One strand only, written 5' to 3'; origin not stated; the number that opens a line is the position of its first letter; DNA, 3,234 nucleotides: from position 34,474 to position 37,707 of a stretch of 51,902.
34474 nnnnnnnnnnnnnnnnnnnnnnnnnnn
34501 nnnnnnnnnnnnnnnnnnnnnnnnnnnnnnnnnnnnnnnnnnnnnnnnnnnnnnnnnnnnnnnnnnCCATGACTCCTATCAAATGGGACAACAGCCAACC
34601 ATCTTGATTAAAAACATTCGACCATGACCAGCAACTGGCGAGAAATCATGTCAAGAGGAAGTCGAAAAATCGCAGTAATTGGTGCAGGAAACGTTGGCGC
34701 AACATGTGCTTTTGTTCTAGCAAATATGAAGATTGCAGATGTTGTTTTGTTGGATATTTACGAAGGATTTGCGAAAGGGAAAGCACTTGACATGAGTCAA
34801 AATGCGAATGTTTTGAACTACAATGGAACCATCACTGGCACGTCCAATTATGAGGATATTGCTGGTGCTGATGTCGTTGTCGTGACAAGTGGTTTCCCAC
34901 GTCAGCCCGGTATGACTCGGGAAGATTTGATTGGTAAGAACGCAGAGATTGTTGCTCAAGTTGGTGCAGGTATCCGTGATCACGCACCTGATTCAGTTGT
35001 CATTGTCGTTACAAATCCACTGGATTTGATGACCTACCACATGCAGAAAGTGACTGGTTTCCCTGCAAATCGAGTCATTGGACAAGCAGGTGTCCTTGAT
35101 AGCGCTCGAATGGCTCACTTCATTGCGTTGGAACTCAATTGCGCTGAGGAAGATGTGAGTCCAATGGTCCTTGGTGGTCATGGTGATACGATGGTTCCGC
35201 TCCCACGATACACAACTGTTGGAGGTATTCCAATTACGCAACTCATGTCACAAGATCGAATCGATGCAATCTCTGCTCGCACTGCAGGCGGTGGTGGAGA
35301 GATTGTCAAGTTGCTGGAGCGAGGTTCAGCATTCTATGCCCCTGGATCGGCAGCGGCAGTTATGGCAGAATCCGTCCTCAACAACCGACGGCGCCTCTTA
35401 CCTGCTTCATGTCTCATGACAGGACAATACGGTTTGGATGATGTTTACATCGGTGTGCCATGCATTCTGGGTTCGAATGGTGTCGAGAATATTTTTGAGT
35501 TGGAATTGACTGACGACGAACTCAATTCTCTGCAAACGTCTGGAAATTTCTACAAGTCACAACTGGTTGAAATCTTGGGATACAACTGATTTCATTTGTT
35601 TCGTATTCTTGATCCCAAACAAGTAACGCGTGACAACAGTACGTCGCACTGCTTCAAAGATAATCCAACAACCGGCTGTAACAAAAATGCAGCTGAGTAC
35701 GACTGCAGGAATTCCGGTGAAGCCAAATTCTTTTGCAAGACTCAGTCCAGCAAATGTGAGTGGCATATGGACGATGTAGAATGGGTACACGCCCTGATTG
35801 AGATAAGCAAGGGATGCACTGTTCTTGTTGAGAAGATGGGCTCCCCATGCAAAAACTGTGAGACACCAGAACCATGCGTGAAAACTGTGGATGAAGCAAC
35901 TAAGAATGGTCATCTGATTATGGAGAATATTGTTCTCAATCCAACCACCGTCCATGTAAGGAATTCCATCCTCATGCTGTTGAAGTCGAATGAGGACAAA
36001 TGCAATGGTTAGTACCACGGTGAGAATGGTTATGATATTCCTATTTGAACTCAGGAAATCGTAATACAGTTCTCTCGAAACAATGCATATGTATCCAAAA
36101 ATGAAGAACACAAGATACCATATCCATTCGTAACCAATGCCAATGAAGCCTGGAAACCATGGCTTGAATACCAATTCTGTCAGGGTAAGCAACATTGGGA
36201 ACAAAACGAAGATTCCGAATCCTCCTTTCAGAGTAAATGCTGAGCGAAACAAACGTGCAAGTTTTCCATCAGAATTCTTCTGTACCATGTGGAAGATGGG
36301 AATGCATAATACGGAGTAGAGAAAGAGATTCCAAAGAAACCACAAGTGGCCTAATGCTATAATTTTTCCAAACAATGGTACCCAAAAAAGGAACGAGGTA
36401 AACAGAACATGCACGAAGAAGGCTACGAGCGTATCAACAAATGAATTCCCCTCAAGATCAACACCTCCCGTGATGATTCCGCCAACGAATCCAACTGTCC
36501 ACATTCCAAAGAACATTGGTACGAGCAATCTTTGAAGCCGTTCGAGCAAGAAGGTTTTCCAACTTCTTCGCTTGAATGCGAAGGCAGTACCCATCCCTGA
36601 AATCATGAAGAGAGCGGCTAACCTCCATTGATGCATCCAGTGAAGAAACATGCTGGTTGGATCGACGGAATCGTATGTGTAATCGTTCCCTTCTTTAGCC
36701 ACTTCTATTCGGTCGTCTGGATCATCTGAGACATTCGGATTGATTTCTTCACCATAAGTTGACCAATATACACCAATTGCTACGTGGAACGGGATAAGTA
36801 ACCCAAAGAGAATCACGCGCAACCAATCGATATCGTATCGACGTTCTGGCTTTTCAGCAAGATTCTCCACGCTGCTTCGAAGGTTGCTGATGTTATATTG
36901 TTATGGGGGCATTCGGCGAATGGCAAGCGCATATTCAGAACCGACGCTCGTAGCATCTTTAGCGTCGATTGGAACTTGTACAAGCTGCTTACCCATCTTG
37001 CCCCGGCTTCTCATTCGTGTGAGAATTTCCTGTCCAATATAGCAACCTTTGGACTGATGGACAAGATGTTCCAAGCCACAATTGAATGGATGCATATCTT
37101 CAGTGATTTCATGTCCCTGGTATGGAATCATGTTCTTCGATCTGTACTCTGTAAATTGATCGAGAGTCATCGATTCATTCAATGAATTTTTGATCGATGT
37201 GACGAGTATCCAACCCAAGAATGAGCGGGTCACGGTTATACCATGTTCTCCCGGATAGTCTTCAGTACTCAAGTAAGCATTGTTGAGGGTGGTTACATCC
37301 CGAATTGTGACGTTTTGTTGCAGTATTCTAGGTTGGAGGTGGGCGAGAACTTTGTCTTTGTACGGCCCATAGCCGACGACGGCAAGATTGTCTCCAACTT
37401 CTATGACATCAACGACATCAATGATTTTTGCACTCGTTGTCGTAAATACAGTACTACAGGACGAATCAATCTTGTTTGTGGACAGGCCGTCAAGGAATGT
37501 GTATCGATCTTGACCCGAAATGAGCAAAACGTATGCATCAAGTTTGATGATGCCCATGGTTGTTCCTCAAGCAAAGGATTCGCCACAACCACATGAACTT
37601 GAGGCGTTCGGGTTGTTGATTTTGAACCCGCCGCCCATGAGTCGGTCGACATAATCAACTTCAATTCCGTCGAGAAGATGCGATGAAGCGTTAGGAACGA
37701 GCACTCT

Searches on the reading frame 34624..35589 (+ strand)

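Call 46: search_protein_families(library=pfam, proteins=[window:34624-35589:+], max_evalue=0.0001)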
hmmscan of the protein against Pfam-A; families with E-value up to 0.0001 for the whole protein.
window:34624-35589:+ (321 aa): 2 families
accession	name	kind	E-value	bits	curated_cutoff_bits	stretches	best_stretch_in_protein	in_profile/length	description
PF00056.29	Ldh_1_N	-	1.5e-42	145.4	27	1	15-153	2-141/141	lactate/malate dehydrogenase, NAD binding domain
PF02866.23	Ldh_1_C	-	4.1e-29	102.2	22.6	1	158-313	3-166/174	lactate/malate dehydrogenase, alpha/beta C-terminal domain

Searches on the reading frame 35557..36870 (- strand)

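Call 47: search_protein_families(library=pfam, proteins=[window:35557-36870:-], max_evalue=0.0001)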
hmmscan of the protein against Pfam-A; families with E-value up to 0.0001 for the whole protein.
window:35557-36870:- (437 aa): 1 family
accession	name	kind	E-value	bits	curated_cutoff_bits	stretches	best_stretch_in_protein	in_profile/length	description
PF01757.29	Acyl_transf_3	-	4.1e-23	82.4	31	1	12-405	2-325/326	Acyltransferase domain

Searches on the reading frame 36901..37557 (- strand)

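Call 47: search_protein_families(library=pfam, proteins=[window:36901-37557:-], max_evalue=0.0001)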
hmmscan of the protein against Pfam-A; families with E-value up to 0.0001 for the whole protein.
window:36901-37557:- (218 aa): 1 family
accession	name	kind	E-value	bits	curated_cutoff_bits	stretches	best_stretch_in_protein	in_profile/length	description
PF01571.26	GCV_T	-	2.9e-05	23.9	25.6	0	11-90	51-136/255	Aminomethyltransferase folate-binding domain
